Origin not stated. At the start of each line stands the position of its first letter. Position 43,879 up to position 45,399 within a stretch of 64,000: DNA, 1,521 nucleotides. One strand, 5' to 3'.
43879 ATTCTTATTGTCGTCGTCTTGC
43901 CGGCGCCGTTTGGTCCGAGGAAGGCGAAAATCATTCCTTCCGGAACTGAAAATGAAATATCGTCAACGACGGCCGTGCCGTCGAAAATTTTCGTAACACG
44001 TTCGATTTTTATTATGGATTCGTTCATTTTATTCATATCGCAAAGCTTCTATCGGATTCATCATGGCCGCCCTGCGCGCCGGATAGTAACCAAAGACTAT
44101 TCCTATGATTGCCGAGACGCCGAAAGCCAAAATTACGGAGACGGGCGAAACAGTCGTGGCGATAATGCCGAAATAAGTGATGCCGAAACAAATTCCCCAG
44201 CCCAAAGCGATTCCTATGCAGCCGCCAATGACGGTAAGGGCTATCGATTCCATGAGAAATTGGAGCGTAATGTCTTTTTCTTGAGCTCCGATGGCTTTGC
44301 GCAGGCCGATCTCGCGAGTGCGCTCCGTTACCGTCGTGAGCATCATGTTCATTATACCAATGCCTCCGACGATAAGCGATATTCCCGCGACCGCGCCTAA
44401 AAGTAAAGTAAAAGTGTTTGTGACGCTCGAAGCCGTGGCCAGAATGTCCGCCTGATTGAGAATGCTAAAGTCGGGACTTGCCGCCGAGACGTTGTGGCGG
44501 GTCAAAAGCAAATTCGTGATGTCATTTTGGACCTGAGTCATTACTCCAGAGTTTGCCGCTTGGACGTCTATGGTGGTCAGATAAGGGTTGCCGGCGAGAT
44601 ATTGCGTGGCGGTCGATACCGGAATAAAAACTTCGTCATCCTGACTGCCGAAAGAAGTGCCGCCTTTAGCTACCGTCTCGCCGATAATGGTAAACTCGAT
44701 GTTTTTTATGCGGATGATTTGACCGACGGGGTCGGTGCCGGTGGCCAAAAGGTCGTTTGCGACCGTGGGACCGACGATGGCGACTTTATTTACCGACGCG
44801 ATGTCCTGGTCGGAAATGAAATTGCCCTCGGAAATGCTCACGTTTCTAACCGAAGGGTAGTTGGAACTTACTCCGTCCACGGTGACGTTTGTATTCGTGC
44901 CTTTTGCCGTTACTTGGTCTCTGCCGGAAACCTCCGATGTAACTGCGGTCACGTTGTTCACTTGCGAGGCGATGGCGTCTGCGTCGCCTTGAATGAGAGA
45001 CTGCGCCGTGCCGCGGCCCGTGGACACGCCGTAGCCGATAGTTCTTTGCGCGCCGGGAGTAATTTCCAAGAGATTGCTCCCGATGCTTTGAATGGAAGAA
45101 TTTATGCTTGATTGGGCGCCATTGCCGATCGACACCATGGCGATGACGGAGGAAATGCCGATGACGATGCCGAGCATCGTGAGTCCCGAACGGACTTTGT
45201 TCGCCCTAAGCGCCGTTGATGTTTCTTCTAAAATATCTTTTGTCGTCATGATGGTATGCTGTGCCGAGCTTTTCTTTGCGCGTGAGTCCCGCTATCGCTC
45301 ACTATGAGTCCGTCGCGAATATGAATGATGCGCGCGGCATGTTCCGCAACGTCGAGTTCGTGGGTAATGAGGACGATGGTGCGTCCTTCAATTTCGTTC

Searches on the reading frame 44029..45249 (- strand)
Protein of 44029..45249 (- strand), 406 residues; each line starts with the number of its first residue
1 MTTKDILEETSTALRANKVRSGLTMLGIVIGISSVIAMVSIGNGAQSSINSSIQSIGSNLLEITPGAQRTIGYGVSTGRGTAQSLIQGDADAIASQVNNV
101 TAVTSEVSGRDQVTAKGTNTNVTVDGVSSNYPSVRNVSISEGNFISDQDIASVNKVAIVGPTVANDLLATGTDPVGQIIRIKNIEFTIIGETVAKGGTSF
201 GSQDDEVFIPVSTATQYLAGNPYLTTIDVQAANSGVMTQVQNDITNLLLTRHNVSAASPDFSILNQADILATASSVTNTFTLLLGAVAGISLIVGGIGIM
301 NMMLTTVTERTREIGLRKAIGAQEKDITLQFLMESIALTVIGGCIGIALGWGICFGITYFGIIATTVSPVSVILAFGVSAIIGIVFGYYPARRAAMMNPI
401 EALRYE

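Call 34: search_protein_families(library=pfam, proteins=[window:44029-45249:-], max_evalue=0.001)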
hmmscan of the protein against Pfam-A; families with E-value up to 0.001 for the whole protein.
window:44029-45249:- (406 aa): 2 families
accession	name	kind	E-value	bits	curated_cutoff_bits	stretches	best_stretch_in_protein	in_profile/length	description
PF12704.14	MacB_PCD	-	1e-44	153.8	27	1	21-246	1-206/207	MacB-like periplasmic core domain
PF02687.27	FtsX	-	3.7e-19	69.4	25.5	1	286-399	2-120/120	FtsX-like permease C-terminal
